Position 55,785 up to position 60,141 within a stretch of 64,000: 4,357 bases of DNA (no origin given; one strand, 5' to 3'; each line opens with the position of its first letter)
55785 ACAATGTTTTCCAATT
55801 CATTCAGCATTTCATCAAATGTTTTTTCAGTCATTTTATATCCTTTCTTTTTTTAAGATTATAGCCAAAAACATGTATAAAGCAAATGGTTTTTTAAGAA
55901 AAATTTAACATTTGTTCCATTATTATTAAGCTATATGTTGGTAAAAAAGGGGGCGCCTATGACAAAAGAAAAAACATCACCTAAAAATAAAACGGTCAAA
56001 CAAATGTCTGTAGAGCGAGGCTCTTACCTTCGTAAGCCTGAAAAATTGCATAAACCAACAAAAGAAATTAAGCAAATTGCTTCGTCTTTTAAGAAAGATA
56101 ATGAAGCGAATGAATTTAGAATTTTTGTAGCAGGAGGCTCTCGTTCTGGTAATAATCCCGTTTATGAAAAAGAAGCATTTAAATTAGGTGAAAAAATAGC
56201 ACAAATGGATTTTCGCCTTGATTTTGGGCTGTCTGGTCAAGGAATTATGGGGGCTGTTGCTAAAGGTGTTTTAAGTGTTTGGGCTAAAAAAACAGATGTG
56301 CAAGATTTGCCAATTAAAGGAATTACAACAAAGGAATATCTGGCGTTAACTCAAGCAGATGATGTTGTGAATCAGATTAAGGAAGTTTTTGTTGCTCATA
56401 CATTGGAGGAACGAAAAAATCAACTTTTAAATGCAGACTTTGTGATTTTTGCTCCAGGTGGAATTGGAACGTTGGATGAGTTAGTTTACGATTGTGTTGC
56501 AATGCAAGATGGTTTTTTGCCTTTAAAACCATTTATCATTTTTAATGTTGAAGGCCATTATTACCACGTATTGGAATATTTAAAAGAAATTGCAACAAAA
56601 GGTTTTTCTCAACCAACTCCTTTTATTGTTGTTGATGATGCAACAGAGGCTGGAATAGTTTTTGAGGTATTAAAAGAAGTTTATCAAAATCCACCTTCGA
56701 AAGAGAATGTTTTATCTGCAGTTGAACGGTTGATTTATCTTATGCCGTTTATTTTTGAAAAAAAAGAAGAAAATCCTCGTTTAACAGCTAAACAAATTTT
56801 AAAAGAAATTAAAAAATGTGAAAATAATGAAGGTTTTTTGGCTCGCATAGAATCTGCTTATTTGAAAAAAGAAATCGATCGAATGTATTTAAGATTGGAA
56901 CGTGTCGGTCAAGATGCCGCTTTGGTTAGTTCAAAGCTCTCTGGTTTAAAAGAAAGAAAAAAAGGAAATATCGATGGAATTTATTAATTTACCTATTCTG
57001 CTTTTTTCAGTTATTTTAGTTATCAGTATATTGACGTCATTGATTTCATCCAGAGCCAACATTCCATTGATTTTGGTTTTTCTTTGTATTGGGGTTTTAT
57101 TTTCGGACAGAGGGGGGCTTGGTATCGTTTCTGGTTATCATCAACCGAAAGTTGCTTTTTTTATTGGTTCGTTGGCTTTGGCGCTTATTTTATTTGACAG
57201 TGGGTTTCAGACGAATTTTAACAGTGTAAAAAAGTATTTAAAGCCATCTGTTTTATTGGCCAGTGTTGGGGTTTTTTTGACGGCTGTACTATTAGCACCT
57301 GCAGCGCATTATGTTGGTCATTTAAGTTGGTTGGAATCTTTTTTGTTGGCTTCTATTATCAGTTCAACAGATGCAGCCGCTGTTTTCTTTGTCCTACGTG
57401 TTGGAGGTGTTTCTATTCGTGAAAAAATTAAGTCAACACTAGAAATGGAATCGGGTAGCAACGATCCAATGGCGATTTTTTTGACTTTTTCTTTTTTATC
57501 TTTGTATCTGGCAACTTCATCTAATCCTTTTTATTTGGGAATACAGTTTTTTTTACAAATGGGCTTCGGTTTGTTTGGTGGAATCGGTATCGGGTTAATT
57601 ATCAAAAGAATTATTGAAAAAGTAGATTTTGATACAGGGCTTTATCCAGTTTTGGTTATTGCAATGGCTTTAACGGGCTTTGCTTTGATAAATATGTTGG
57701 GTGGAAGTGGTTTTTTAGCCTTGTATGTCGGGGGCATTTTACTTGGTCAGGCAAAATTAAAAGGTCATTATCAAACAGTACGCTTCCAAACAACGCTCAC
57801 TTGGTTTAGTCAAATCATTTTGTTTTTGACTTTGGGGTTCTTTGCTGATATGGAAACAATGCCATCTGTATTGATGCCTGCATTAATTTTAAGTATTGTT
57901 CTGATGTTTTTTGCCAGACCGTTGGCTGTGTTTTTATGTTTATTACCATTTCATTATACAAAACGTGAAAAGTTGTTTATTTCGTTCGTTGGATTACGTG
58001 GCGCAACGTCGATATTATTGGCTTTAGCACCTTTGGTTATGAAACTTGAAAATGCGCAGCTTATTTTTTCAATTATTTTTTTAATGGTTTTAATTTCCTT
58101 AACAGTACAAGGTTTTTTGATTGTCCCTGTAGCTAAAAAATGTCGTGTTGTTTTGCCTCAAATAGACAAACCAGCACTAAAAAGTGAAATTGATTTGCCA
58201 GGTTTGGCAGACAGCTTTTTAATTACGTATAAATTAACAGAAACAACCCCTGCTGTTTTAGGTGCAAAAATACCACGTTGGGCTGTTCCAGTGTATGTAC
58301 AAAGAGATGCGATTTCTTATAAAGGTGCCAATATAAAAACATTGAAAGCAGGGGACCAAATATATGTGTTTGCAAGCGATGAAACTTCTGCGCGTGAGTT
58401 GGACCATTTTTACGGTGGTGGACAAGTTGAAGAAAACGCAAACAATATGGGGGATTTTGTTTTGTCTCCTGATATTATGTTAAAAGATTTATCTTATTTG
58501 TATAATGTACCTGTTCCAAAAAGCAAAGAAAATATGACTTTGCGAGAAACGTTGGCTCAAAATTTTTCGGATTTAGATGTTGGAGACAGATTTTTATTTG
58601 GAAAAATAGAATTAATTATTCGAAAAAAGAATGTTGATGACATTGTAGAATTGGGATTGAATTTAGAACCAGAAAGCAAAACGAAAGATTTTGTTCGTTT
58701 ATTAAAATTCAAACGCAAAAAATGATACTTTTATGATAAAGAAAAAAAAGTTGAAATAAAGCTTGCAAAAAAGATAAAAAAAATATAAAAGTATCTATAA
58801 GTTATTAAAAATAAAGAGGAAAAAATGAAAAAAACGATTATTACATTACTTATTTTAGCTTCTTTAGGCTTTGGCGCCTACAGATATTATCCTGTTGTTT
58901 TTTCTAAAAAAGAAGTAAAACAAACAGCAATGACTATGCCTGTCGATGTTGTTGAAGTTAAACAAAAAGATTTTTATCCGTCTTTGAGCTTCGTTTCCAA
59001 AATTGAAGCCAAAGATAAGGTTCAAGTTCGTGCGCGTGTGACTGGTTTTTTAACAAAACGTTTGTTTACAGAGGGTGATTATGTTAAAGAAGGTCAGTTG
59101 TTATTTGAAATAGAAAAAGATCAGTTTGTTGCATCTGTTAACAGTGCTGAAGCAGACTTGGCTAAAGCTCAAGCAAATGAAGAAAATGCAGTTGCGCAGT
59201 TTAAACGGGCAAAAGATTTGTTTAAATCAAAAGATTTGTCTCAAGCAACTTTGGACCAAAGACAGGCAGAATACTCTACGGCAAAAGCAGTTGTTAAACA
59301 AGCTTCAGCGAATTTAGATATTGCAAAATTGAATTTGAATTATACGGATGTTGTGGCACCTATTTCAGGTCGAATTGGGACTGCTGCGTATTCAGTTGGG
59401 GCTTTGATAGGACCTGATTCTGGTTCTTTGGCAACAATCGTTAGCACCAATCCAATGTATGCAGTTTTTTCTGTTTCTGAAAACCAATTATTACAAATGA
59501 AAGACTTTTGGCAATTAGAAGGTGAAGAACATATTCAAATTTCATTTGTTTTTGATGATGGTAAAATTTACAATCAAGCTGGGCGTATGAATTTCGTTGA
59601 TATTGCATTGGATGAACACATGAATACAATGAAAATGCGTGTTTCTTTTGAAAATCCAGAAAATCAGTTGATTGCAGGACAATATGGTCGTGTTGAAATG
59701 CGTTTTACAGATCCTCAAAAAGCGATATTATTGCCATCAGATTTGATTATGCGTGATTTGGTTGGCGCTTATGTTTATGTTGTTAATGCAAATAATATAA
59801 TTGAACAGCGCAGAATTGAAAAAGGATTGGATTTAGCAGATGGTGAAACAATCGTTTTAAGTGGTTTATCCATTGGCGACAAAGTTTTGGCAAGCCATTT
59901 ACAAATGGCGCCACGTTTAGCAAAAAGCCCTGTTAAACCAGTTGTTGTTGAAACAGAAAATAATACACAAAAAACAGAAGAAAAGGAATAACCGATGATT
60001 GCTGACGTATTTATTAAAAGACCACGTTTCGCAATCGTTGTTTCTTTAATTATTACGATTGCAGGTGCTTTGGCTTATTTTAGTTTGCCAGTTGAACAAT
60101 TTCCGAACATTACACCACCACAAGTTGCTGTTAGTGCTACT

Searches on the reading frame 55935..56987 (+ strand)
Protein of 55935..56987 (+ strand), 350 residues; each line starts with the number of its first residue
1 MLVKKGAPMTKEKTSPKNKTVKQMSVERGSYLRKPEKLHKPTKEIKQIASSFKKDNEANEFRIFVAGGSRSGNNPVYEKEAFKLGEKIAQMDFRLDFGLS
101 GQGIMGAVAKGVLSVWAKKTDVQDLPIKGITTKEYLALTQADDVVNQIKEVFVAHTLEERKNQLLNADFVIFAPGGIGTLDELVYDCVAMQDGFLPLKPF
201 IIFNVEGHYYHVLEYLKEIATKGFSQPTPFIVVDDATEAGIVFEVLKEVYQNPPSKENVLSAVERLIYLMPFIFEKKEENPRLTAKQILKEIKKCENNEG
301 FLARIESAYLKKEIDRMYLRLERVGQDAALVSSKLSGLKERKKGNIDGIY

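Call 8: search_protein_families(library=pfam, proteins=[window:55935-56987:+], max_evalue=0.001)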
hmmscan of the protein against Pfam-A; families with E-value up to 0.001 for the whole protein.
window:55935-56987:+ (350 aa): 2 families
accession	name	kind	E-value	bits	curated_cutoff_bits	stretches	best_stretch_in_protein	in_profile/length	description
PF03641.19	Lysine_decarbox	-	2.9e-15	57.1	27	1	105-229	1-114/131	Possible lysine decarboxylase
PF18306.6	LDcluster4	-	1.5e-05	25.1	26.3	1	63-184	4-111/151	SLOG cluster4 family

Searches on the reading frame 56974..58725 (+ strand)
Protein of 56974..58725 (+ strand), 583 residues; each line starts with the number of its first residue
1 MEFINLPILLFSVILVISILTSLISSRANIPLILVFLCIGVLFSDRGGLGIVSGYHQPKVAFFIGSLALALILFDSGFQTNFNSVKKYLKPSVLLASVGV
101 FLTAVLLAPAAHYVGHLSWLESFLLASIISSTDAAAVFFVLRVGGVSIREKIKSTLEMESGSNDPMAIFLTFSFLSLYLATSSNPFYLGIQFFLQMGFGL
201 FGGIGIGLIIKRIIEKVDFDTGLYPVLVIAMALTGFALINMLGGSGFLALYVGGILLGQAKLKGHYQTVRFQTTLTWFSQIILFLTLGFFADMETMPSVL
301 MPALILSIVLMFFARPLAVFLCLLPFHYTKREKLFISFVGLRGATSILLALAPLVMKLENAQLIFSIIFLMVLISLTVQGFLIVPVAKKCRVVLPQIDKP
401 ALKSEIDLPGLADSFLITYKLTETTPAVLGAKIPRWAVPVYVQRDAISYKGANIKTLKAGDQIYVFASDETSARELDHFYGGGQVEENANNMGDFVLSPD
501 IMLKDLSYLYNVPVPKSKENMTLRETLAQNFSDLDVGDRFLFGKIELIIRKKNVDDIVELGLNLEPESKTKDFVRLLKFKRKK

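Call 8: search_protein_families(library=pfam, proteins=[window:56974-58725:+], max_evalue=0.001)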
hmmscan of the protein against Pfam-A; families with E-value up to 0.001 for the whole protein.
window:56974-58725:+ (583 aa): 1 family
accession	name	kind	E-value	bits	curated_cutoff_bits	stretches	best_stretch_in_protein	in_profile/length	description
PF00999.27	Na_H_Exchanger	-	9.5e-50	169.9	26.2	1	16-389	2-375/375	Sodium/hydrogen exchanger, transmembrane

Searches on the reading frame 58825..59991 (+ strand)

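Call 9: search_protein_families(library=pfam, proteins=[window:58825-59991:+], max_evalue=0.001)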
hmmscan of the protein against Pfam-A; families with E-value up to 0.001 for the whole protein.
window:58825-59991:+ (388 aa): 2 families
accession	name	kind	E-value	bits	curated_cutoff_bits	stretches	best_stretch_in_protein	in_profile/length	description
PF13437.12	HlyD_3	-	2.2e-12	48.1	22.2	1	176-284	2-102/106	HlyD family secretion protein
PF16576.10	HlyD_D23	-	3.3e-12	46.6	30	1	62-286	16-212/214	Barrel-sandwich domain of CusB or HlyD membrane-fusion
